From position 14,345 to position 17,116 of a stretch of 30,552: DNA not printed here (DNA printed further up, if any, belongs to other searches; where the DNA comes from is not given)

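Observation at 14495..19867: Candidate glycan chain-terminator/molecular-ruler system: MTase + kinase-coiled coil-GT2 + Wzm/Wzt-CBM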

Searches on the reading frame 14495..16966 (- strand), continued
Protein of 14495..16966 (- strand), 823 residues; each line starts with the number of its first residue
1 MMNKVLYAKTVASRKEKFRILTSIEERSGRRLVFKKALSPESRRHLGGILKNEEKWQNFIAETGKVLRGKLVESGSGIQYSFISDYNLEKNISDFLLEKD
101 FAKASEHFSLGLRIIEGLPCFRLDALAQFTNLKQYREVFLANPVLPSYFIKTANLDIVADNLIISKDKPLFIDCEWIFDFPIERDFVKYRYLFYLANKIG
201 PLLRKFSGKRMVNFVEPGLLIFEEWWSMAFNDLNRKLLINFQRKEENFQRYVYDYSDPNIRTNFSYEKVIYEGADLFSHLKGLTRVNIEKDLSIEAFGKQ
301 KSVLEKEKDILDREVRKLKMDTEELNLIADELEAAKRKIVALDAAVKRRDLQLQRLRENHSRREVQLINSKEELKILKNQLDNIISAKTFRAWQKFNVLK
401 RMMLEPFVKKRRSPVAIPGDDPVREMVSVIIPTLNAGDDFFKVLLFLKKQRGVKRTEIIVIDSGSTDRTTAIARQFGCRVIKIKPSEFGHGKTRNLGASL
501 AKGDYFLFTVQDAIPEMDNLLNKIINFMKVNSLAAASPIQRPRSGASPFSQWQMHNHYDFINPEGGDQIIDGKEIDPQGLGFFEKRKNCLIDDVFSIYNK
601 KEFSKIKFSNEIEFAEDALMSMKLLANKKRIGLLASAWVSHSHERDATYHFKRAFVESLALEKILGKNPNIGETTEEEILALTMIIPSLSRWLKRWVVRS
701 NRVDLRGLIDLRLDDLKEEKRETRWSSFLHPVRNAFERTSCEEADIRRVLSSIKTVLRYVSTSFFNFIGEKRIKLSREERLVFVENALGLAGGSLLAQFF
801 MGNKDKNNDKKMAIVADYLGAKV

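Call 74: fold_search(model_id=the predicted structure, library=pdb)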
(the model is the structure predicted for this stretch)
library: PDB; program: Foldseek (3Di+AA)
matches with E <= 10: 1910; with E <= 0.001: 293
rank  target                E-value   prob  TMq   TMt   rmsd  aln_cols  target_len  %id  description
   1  6yv7_B                7.0e-12  1.00  0.25  0.56  11.9       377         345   13  Mannosyltransferase PcManGT from Pyrobaculum calidifontis (released 2020-07-22)
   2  5tzi                  2.2e-11  1.00  0.22  0.49  11.5       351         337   21  Crystal structure of S. aureus TarS 1-349 (released 2017-01-04)
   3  6hnq_B                2.2e-11  1.00  0.24  0.55  11.6       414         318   16  TarP-6RboP-(CH2)6NH2 (released 2018-10-24)
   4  6h4m_Q                2.9e-11  1.00  0.24  0.55  11.2       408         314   17  TarP-UDP-GlcNAc-3RboP (released 2018-09-26)
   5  6h4m_A                3.7e-11  1.00  0.23  0.54  11.4       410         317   15  TarP-UDP-GlcNAc-3RboP (released 2018-09-26)
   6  6h4f_E                4.2e-11  1.00  0.23  0.55  11.7       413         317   16  TarP-3RboP (released 2018-09-26)
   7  6h4m_H                4.4e-11  1.00  0.23  0.53  11.3       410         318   16  TarP-UDP-GlcNAc-3RboP (released 2018-09-26)
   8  8bz7_C                4.6e-11  1.00  0.23  0.31  11.2       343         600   17  Crystal structure of the L. monocytogenes RmlT in complex with TDP-rhamnose (released 2023-12-27)
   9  8bz6_B                4.6e-11  1.00  0.23  0.30  13.6       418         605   15  Crystal structure of the L. monocytogenes RmlT in complex with UDP-glucose (released 2023-12-27)
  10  6h4f_A                6.7e-11  1.00  0.23  0.55  11.6       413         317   16  TarP-3RboP (released 2018-09-26)
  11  6h4f_C                7.4e-11  1.00  0.23  0.53  11.4       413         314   16  TarP-3RboP (released 2018-09-26)
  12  5tzk                  8.2e-11  1.00  0.23  0.48  11.6       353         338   19  Crystal structure of S. aureus TarS 1-349 in complex with UDP (released 2017-01-04)
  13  5tz8_A                8.7e-11  1.00  0.23  0.32  11.4       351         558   20  Crystal structure of S. aureus TarS (released 2017-01-04)
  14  6h4m_D                8.7e-11  1.00  0.23  0.54  11.2       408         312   16  TarP-UDP-GlcNAc-3RboP (released 2018-09-26)
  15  6h21_B                9.2e-11  1.00  0.23  0.55  11.4       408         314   16  TarP-UDP-GlcNAc-Mn (released 2018-09-26)
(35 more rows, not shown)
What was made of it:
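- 14972..15700 (-): GT2 (GT-A) glycosyltransferase domain (aa 423-665), predicted polymerase module at the base of the ruler. Foldseek: PcManGT, TarS, TarP, RmlT, WrtF and K4CP, E 7e-12 to 1e-9 (call 74).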
